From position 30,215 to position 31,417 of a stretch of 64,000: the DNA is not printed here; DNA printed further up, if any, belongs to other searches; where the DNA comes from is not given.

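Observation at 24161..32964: Apparent operon linking a SprA/Sov-like T9SS translocon gene to a glutaminyl cyclase lipoprotein, prmA and a conserved hypothetical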

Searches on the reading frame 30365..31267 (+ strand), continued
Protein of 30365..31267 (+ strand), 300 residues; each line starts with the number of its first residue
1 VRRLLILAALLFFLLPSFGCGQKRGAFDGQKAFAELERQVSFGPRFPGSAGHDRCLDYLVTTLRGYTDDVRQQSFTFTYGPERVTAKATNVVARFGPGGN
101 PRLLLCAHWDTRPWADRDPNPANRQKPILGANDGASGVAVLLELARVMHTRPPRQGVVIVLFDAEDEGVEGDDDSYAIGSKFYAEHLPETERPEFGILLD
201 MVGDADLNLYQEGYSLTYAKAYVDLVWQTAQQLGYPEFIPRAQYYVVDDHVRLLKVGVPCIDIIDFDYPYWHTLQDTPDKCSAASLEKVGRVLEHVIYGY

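Call 17: find_homologous_proteins(query=window:30365-31267:+, max_evalue=1e-10)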
Query window:30365-31267:+ (300 aa): 8000 proteins with E <= 1e-10 among 8000 candidates; the best 120 are listed.
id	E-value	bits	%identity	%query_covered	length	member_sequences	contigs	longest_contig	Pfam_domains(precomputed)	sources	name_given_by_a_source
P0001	1.4e-186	637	90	95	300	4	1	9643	PF04389.23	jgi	-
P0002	4.5e-177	606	84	100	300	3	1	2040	PF01546.34,PF04389.23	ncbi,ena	-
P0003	1.9e-130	453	66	98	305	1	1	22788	PF04389.23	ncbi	-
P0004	1.7e-125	436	65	98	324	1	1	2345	PF04389.23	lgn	-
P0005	2.2e-123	430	66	94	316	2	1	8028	PF04389.23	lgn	-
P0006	3.5e-121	422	65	96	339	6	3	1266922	PF04389.23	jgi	-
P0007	6.5e-116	405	63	93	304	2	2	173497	PF04389.23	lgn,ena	-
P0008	3.7e-115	402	63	94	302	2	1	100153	PF04389.23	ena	-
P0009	1.9e-114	400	61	96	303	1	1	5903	PF04389.23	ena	-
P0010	2.1e-114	400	61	100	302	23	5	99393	PF04389.23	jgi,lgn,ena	-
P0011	8.3e-113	395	61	94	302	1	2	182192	PF04389.23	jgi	jgi:hypothetical protein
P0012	4.8e-112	392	60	94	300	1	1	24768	PF04389.23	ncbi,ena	-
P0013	1.5e-111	391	56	100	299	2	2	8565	PF04389.23,PF16254.11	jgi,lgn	-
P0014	1.5e-111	391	58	99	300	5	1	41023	PF04389.23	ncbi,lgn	-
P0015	1.6e-111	391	58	100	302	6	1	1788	PF04389.23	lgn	-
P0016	3.6e-110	386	58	99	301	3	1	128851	PF04389.23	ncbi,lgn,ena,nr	ncbi:MAG TPA: M28 family peptidase [bacterium]|nr:M28 family peptidase [bacterium]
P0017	4.6e-109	382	56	99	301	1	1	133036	PF04389.23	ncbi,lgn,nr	ncbi:M28 family peptidase [candidate division KSB1 bacterium]|nr:M28 family peptidase [candidate div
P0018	5.0e-109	382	60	93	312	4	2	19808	PF04389.23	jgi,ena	-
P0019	5.2e-109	382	57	99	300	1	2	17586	PF04389.23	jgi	-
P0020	5.3e-109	382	57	96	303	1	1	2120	PF04389.23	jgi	-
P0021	5.3e-109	382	59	94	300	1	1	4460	PF04389.23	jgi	jgi:glutaminyl-peptide cyclotransferase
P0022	1.1e-108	381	55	99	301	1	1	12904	PF04389.23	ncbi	-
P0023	2.7e-108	380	56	99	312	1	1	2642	PF04389.23,PF16254.11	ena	-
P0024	5.1e-108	379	57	100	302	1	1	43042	PF04389.23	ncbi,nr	ncbi:M28 family peptidase [candidate division KSB1 bacterium]|nr:M28 family peptidase [candidate div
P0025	5.3e-108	379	57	97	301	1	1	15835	PF04389.23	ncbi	-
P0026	2.1e-107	377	56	99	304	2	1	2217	PF04389.23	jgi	-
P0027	2.1e-107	377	56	98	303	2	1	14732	PF04389.23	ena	-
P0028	3.1e-107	376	58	91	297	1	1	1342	PF04389.23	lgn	-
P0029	5.1e-107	376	56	98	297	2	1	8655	PF04389.23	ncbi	-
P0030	5.2e-107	376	57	98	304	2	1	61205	PF04389.23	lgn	-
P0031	2.8e-106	373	57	98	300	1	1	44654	PF04389.23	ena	-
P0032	3.2e-106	373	56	99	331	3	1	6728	PF04389.23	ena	-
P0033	3.8e-106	373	54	99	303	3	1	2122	PF04389.23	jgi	-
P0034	8.3e-106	372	56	99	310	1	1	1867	PF04389.23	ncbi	-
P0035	9.6e-106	372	56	99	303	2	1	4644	PF04389.23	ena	-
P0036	1.1e-105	371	59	91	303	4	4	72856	PF04389.23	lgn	-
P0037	1.5e-105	371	56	99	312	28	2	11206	PF04389.23,PF16254.11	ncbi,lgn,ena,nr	ncbi:MAG: DUF4910 domain-containing protein [Candidatus Aminicenantes bacterium]|nr:DUF4910 domain-c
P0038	1.7e-105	371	55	98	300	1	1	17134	PF04389.23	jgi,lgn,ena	-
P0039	2.2e-105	370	55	99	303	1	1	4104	PF04389.23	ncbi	-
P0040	2.2e-105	370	56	100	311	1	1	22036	PF04389.23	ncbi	-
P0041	2.8e-105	370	57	98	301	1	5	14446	PF04389.23,PF16254.11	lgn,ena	-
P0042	2.9e-105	370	56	97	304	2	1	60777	PF04389.23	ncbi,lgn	-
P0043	3.4e-105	370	54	99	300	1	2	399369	PF04389.23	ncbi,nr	ncbi:MAG TPA: M28 family peptidase [bacterium]|nr:M28 family peptidase [bacterium] HPN44279.1 M28 fa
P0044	3.8e-105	370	54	99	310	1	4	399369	PF04389.23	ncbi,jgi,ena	-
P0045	4.6e-105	369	58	91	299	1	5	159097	PF04389.23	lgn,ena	-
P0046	5.4e-105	369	57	97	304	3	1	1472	PF04389.23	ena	-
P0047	8.2e-105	369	57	95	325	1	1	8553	PF04389.23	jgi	jgi:hypothetical protein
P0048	9.9e-105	368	54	99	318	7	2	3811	PF04389.23,PF16254.11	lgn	-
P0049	1.7e-104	367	58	91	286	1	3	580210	PF04389.23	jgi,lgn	-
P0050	2.8e-104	367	57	91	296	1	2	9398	PF04389.23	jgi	-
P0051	9.1e-104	365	56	96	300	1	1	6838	PF04389.23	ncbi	-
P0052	1.0e-103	365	55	99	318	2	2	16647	PF04389.23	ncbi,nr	ncbi:M28 family peptidase [candidate division KSB1 bacterium]|nr:M28 family peptidase [candidate div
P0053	1.1e-103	365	53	99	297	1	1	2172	PF04389.23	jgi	-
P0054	1.1e-103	365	58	98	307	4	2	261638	PF04389.23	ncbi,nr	ncbi:MAG: M28 family peptidase [bacterium]|nr:M28 family peptidase [candidate division KSB1 bacteriu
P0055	1.4e-103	365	56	98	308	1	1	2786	PF04389.23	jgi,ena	-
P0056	1.4e-103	364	56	96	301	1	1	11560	PF04389.23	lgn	-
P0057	1.7e-103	364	55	98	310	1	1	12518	PF04389.23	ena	-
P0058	1.9e-103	364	57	95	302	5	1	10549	PF04389.23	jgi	-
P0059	2.2e-103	364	55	99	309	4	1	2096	PF04389.23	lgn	-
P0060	2.9e-103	363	55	98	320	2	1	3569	PF04389.23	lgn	-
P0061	3.7e-103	363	55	99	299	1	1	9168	PF04389.23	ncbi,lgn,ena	-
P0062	3.7e-103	363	56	98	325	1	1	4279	PF04389.23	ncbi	-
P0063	3.8e-103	363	55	99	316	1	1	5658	PF04389.23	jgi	jgi:glutaminyl-peptide cyclotransferase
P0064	3.9e-103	363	55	97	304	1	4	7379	PF04389.23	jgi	-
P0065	5.8e-103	362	55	99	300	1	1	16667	PF04389.23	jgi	-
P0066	5.9e-103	362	55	98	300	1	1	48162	PF04389.23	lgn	-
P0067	5.9e-103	362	55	100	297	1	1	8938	PF04389.23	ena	-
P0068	1.0e-102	362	56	91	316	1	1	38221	PF04389.23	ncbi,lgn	-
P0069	1.3e-102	361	55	97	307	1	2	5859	PF04389.23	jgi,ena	-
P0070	1.9e-102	361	54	98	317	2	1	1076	PF04389.23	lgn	-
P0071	1.9e-102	361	55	96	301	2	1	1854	PF04389.23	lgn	-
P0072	1.9e-102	361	55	98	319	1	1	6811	PF04389.23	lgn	-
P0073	2.3e-102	360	55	98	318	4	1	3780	PF04389.23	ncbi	ncbi:MAG TPA: M28 family peptidase [bacterium]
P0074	3.2e-102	360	58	91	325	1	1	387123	PF04389.23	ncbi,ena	-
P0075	3.6e-102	360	57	99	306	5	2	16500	PF04389.23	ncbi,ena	-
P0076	3.8e-102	360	56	94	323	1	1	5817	PF04389.23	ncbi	-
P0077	4.0e-102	360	55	97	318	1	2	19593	PF04389.23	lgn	-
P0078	5.3e-102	359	54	98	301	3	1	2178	PF04389.23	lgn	-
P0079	6.9e-102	359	50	100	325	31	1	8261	PF04389.23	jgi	jgi:hypothetical protein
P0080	8.3e-102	359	55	91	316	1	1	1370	PF04389.23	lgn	-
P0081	9.8e-102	358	55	99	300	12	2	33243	PF04389.23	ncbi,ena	-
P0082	1.2e-101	358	56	91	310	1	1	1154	PF04389.23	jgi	jgi:hypothetical protein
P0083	1.3e-101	358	53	99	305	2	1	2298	PF04389.23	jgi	jgi:Iap family predicted aminopeptidase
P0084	1.4e-101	358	55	99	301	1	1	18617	PF04389.23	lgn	-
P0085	1.6e-101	358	56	91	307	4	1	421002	PF04389.23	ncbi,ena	-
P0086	1.8e-101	358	59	88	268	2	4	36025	PF04389.23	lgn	-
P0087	1.8e-101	358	53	100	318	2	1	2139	PF04389.23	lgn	-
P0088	2.0e-101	357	54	99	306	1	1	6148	PF04389.23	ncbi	-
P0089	2.1e-101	357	58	97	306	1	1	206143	PF04389.23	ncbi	-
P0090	2.2e-101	357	55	96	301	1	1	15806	PF04389.23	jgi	jgi:glutaminyl-peptide cyclotransferase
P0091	2.3e-101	357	58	91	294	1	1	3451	PF04389.23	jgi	jgi:glutaminyl-peptide cyclotransferase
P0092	2.4e-101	357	54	98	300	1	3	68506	PF04389.23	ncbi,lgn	-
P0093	2.5e-101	357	58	95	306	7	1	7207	PF04389.23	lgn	-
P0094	2.7e-101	357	55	98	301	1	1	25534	PF04389.23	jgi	-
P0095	3.2e-101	357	54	96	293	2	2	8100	PF04389.23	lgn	-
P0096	3.7e-101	356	50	100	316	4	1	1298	PF04389.23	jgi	-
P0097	3.7e-101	356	55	94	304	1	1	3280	PF04389.23,PF16254.11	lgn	-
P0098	4.4e-101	356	55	100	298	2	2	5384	PF04389.23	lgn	-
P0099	4.6e-101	356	54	99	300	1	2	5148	PF04389.23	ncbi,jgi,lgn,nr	ncbi:MAG: M28 family peptidase [Calditrichaeota bacterium]|nr:MAG: M28 family peptidase [Calditricho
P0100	7.2e-101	356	55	98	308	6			PF04389.23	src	-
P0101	7.7e-101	355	54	99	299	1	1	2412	PF04389.23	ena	-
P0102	8.1e-101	355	54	96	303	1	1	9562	PF04389.23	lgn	-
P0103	9.6e-101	355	54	99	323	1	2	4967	PF04389.23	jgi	jgi:hypothetical protein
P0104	1.3e-100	355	54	93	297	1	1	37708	PF04389.23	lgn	-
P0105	1.6e-100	354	53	97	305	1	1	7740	PF04389.23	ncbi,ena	-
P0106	1.6e-100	354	56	91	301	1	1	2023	PF04389.23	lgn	-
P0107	2.4e-100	354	56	93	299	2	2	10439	PF04389.23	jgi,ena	-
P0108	2.5e-100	354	55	94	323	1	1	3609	PF04389.23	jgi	jgi:hypothetical protein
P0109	2.5e-100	354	52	100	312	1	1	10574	PF04389.23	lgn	-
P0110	2.7e-100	354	57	93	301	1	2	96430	PF04389.23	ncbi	-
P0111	2.9e-100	354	53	98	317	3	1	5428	PF04389.23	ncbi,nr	ncbi:MAG: M28 family peptidase [bacterium]|nr:M28 family peptidase [bacterium]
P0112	3.1e-100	353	54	99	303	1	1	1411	PF04389.23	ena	-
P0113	3.1e-100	353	54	94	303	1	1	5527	PF04389.23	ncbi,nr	ncbi:MAG: M28 family peptidase [candidate division Zixibacteria bacterium]|nr:M28 family peptidase [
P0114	3.8e-100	353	58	91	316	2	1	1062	PF04389.23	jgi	-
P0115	4.1e-100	353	54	96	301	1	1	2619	PF04389.23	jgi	-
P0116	4.5e-100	353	54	94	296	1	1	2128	PF04389.23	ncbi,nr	ncbi:MAG: M28 family peptidase [candidate division Zixibacteria bacterium]|nr:M28 family peptidase [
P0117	4.6e-100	353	52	98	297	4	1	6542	PF04389.23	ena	-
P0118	5.4e-100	353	53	100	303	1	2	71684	PF04389.23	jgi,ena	-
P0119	5.4e-100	353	54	100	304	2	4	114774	PF04389.23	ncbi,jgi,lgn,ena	-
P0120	7.5e-100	352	55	94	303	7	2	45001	PF04389.23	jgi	jgi:glutaminyl-peptide cyclotransferase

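Call 20: find_encoding_contigs(protein=P0006, flank=10000, max_places=3)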
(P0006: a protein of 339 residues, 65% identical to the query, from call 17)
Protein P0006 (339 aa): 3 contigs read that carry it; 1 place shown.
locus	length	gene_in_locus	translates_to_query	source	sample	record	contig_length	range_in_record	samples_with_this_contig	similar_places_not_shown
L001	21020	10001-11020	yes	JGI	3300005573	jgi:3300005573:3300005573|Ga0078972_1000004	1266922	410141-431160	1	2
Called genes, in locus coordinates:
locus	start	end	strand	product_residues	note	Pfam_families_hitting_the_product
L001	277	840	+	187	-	PF04307:YdjM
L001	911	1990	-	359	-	PF03739:LptF_LptG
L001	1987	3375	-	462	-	PF03739:LptF_LptG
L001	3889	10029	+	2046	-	PF14349:SprA_N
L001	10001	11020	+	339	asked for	PF04389:Peptidase_M28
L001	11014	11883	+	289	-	PF06325:PrmA, PF05175:MTS, PF13489:Methyltransf_23 (weak), PF02475:TRM5-TYW2_MTfase (weak), PF13649:Methyltransf_25, PF13847:Methyltransf_31, PF08241:Methyltransf_11 (weak), PF08242:Methyltransf_12 (weak)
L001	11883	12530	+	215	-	PF14334:DUF4390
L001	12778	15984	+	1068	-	PF13620:CarboxypepD_reg (faint), PF22904:NOMO1-like_2nd (faint), PF13715:CarbopepD_reg_2 (faint), PF17210:SdrD_B (faint), PF13860:FlgD_ig, PF18962:Por_Secre_tail (weak)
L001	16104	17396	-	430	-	PF18990:DUF5723 (weak)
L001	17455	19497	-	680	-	-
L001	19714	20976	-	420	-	PF05221:AdoHcyase, PF02826:2-Hacid_dh_C, PF00670:AdoHcyase_NAD, PF07991:KARI_N (weak)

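Call 33: find_encoding_contigs(protein=P0113, flank=10000, max_places=2)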
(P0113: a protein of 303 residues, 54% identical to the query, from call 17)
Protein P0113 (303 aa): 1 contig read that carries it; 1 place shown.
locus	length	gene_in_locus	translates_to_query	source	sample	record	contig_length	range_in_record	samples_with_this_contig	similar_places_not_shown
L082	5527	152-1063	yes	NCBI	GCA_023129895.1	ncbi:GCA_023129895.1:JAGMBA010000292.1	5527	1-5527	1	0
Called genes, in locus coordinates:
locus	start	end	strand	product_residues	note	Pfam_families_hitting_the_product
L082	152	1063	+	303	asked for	PF04389:Peptidase_M28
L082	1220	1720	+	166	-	PF14520:HHH_5 (faint), PF12836:HHH_3, PF00633:HHH (weak)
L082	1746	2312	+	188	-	PF03602:Cons_hypoth95, PF06325:PrmA (weak), PF05175:MTS (weak), PF13847:Methyltransf_31 (weak), PF09445:Methyltransf_15 (faint), PF13649:Methyltransf_25 (weak)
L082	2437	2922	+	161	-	PF01467:CTP_transf_like, PF08218:Citrate_ly_lig (weak)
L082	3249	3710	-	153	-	PF01842:ACT (weak), PF13840:ACT_7, PF22468:ACT_9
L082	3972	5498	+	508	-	PF13088:BNR_2 (faint), PF02012:BNR (faint), PF13585:CHU_C (faint), PF13860:FlgD_ig (weak), PF18962:Por_Secre_tail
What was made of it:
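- Tried and rejected: L082, the locus named Zixibacteria, starts at the QC gene and so says nothing about what lies upstream (call 33).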

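Call 34: find_encoding_contigs(protein=P0037, flank=10000, max_places=2)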
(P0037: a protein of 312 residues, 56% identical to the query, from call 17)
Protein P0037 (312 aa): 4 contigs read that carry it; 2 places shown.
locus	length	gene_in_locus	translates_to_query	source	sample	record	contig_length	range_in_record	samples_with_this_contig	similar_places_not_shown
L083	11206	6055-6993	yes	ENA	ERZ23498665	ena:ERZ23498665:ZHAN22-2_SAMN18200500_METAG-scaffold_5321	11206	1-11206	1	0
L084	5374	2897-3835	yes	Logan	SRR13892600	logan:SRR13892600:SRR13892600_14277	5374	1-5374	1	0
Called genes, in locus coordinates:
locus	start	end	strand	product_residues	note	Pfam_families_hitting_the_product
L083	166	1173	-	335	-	PF13102:Phage_int_SAM_5, PF02899:Phage_int_SAM_1, PF00589:Phage_integrase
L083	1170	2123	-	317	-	PF00589:Phage_integrase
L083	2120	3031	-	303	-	PF00589:Phage_integrase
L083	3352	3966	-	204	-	-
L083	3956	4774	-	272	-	-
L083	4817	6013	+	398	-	PF00160:Pro_isomerase, PF00254:FKBP_C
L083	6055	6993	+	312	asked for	PF04389:Peptidase_M28, PF16254:DUF4910 (weak)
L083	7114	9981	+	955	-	PF02012:BNR (faint), PF15902:Sortilin-Vps10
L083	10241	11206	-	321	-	?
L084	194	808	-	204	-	-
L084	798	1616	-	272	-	-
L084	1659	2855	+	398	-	PF00160:Pro_isomerase, PF00254:FKBP_C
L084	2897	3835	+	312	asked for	PF04389:Peptidase_M28, PF16254:DUF4910 (weak)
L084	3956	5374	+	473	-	?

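Call 35: find_encoding_contigs(protein=P0099, flank=10000, max_places=2)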
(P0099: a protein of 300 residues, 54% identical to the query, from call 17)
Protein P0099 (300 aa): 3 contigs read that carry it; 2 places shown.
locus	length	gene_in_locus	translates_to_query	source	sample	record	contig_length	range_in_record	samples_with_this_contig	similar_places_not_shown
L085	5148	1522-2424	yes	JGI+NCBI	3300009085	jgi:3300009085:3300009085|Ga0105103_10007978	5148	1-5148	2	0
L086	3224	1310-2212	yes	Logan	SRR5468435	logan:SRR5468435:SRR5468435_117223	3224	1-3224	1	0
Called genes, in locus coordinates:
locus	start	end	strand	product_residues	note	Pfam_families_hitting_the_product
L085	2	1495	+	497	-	?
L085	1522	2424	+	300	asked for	PF04389:Peptidase_M28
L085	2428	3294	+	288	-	PF06325:PrmA, PF05175:MTS, PF13489:Methyltransf_23 (faint), PF13847:Methyltransf_31 (weak), PF13649:Methyltransf_25 (weak)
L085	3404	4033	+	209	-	PF14334:DUF4390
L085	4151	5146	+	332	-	PF13620:CarboxypepD_reg (faint)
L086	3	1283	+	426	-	?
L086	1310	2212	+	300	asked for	PF04389:Peptidase_M28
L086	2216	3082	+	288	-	PF06325:PrmA, PF05175:MTS, PF13489:Methyltransf_23 (faint), PF13847:Methyltransf_31 (weak), PF13649:Methyltransf_25 (weak)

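Call 47: find_encoding_contigs(protein=P0011, flank=8000, max_places=1)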
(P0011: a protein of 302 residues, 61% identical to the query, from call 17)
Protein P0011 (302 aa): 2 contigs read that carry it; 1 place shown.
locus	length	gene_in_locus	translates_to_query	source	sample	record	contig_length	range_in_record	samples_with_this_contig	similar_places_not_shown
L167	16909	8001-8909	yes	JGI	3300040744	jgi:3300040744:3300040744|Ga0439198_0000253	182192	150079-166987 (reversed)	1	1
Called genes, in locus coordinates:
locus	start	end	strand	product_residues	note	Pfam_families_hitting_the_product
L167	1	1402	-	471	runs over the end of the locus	PF03739:LptF_LptG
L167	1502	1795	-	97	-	-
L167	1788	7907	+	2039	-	PF14349:SprA_N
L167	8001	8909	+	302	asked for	PF04389:Peptidase_M28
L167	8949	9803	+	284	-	PF06325:PrmA, PF05175:MTS, PF13489:Methyltransf_23, PF13847:Methyltransf_31, PF08241:Methyltransf_11 (weak), PF08242:Methyltransf_12 (weak), PF13649:Methyltransf_25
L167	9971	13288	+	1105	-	PF13620:CarboxypepD_reg (faint), PF13715:CarbopepD_reg_2 (faint), PF17210:SdrD_B (faint), PF22904:NOMO1-like_2nd (faint), PF13860:FlgD_ig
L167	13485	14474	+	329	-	PF06267:DUF1028, PF07719:TPR_2 (faint), PF14559:TPR_19 (weak)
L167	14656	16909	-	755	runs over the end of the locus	PF00933:Glyco_hydro_3, PF01915:Glyco_hydro_3_C, PF14310:Fn3-like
